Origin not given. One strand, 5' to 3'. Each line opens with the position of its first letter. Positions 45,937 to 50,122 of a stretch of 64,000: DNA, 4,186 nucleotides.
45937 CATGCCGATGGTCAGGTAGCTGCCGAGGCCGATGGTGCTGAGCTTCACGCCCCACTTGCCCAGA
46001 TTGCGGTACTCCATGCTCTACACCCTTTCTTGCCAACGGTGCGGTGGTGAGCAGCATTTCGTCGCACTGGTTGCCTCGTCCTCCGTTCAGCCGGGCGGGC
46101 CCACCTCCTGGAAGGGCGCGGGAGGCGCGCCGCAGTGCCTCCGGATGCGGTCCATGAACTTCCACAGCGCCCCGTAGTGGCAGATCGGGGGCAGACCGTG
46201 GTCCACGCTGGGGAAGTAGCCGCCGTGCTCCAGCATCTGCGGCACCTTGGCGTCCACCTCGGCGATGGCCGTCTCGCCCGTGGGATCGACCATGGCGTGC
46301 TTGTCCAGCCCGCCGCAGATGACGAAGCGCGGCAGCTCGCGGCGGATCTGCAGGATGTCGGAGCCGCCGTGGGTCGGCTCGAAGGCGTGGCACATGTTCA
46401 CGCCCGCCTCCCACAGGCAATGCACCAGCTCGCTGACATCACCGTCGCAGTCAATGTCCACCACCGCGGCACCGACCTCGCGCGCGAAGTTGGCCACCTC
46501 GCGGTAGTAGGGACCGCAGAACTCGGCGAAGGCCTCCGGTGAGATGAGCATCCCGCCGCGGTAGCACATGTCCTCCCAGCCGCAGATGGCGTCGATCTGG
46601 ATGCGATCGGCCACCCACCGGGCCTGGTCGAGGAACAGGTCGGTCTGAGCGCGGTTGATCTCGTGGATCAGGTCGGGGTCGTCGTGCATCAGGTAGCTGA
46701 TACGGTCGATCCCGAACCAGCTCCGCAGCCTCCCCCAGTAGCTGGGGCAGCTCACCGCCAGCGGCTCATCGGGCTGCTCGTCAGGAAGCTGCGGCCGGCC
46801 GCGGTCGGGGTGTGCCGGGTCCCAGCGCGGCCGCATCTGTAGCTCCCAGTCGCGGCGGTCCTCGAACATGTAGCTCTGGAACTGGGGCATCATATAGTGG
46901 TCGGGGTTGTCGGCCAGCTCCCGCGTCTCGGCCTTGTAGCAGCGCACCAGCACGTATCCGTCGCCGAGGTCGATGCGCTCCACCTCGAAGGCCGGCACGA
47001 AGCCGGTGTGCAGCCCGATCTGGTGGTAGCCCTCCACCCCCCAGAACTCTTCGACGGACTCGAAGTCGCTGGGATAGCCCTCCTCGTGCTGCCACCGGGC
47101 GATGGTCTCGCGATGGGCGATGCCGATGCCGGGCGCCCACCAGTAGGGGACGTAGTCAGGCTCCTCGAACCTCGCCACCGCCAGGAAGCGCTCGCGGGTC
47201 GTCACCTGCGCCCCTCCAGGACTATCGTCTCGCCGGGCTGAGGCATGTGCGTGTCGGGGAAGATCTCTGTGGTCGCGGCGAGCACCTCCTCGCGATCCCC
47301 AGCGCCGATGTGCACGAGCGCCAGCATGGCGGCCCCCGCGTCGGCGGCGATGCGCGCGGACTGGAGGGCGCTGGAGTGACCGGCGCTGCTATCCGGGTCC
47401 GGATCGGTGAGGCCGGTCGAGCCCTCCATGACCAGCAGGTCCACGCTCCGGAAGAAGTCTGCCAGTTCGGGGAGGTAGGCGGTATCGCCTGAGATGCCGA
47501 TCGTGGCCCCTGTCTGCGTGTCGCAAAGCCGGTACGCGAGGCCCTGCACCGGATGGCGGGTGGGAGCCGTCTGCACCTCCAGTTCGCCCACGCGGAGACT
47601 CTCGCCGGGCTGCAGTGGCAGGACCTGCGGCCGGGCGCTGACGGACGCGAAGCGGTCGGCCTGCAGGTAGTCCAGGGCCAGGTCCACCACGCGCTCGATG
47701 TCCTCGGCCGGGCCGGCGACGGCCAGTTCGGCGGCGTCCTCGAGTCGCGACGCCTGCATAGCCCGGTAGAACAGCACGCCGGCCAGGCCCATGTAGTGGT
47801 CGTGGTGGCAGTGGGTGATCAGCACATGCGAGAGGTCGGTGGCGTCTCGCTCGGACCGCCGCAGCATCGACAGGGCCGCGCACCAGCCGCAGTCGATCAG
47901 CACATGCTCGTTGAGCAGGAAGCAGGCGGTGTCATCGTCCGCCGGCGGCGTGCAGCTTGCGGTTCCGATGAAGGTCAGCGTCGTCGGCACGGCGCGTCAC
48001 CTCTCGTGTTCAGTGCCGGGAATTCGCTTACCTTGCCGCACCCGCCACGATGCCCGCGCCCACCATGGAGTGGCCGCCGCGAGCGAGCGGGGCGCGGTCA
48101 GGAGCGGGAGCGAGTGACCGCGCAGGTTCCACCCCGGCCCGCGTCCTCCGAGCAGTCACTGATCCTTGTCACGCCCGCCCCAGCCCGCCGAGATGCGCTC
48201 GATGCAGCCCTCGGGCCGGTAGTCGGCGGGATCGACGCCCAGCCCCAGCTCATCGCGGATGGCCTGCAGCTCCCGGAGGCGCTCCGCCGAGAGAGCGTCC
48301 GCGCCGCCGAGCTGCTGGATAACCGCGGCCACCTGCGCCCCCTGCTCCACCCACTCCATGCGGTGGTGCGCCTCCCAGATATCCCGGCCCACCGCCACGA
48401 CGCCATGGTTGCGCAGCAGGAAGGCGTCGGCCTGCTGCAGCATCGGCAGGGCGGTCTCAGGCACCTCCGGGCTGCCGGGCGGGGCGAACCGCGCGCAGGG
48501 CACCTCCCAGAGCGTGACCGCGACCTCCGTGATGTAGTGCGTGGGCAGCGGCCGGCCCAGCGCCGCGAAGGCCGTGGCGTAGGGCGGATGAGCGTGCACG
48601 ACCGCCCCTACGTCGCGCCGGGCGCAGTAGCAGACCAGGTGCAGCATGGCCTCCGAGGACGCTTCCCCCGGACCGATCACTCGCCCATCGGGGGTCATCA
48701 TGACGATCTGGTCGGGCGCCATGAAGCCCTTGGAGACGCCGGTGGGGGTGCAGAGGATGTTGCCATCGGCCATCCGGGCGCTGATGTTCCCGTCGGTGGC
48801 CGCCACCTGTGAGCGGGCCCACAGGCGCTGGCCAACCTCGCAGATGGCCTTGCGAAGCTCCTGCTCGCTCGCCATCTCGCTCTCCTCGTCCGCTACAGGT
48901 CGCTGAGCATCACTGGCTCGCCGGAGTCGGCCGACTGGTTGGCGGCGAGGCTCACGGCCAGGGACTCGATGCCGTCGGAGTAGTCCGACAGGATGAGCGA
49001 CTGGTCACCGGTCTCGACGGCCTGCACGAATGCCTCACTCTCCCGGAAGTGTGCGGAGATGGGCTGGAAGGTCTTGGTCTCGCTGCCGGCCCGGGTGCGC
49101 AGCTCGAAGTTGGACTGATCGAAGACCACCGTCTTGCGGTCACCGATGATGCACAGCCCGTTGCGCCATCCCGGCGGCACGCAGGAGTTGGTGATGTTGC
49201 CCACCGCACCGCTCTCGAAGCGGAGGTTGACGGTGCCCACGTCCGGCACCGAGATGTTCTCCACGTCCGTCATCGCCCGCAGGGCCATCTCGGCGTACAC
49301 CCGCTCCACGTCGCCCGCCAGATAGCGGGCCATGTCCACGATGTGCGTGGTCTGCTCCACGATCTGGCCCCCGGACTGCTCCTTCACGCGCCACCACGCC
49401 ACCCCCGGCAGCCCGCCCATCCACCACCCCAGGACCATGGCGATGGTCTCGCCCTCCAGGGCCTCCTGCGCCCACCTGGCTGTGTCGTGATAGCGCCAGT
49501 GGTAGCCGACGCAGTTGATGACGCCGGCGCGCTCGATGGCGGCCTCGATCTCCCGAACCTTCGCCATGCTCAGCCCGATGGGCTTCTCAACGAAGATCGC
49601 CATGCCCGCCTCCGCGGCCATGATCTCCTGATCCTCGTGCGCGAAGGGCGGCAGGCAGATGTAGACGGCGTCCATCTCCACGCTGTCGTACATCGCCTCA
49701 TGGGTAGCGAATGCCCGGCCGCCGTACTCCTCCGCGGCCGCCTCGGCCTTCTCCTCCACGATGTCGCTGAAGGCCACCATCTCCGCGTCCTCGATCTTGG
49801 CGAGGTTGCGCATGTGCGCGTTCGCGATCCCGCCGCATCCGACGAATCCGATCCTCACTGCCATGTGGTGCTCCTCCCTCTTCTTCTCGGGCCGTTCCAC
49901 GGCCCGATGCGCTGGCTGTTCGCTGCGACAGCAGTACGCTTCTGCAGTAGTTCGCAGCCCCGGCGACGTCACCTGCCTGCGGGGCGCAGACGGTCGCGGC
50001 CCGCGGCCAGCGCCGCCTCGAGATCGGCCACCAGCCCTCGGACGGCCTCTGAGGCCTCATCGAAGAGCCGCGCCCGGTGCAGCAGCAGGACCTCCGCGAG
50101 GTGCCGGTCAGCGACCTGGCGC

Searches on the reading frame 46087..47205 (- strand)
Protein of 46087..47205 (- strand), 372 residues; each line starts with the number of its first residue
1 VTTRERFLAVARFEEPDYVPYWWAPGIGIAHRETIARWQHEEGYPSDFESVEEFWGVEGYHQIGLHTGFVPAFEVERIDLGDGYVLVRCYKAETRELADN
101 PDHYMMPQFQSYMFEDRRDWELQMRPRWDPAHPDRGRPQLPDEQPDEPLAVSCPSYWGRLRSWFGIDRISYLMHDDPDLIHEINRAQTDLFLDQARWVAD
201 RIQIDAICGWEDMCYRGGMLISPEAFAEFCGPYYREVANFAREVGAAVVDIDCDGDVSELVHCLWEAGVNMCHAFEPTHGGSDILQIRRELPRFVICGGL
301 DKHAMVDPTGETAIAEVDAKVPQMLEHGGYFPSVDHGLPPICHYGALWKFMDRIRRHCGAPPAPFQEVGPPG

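Call 87: search_protein_families(library=pfam, proteins=[window:46087-47205:-], max_evalue=0.00001)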
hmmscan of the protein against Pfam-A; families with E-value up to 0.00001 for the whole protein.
window:46087-47205:- (372 aa): 1 family
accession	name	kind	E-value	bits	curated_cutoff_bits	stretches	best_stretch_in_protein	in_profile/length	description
PF01208.23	URO-D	-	3.3e-10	40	23.9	1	166-356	162-345/346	Uroporphyrinogen decarboxylase (URO-D)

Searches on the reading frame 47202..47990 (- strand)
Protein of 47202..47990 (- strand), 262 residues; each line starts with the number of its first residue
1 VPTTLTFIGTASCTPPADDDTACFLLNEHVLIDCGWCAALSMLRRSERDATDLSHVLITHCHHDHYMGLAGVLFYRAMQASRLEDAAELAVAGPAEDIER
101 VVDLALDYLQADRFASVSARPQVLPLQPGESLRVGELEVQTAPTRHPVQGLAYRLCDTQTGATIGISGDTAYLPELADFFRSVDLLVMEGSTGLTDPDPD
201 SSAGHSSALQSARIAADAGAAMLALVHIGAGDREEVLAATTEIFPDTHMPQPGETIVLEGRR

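Call 87: search_protein_families(library=pfam, proteins=[window:47202-47990:-], max_evalue=0.00001)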
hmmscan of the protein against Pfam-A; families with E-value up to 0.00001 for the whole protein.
window:47202-47990:- (262 aa): 2 families
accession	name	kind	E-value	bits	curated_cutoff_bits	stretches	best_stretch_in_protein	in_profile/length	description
PF12706.13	Lactamase_B_2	-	2.1e-18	67.1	27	1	30-228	3-200/200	Beta-lactamase superfamily domain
PF00753.33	Lactamase_B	-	2.3e-11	44.4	22.7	1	23-227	8-196/196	Metallo-beta-lactamase superfamily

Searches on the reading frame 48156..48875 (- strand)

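Call 42: search_protein_families(library=pfam, proteins=[window:48156-48875:-], max_evalue=0.01)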
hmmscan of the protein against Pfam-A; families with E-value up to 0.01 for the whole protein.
window:48156-48875:- (239 aa): 1 family
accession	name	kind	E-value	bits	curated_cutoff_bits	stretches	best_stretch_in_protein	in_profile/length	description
PF00596.27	Aldolase_II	-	4.7e-47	160.7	22.2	1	10-183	2-182/183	Class II Aldolase and Adducin N-terminal domain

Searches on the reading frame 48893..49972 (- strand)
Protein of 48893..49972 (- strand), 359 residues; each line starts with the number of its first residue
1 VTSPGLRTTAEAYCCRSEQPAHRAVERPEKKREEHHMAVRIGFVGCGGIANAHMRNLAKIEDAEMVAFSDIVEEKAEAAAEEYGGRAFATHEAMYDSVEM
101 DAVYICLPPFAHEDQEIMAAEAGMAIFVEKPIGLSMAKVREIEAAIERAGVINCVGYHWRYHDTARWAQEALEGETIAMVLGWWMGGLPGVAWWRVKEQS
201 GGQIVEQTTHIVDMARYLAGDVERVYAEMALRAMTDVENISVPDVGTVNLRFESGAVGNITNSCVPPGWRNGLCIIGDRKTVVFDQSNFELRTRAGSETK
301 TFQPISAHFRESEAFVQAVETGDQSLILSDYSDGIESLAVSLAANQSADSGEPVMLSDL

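Call 87: search_protein_families(library=pfam, proteins=[window:48893-49972:-], max_evalue=0.00001)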
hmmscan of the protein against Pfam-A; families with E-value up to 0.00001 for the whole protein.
window:48893-49972:- (359 aa): 4 families
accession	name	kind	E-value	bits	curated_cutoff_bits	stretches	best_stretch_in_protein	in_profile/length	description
PF01408.29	GFO_IDH_MocA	-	1.8e-25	90.4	24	1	39-157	1-120/120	Oxidoreductase family, NAD-binding Rossmann fold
PF22725.1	GFO_IDH_MocA_C3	-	1e-15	58.3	27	1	190-282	29-123/124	GFO/IDH/MocA C-terminal domain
PF02894.22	GFO_IDH_MocA_C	-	4e-13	50.1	22.9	1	193-356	32-218/218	Oxidoreductase family, C-terminal alpha/beta domain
PF08635.15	ox_reductase_C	-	6.4e-09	36.1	22.5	1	192-223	38-68/142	Putative oxidoreductase C terminal domain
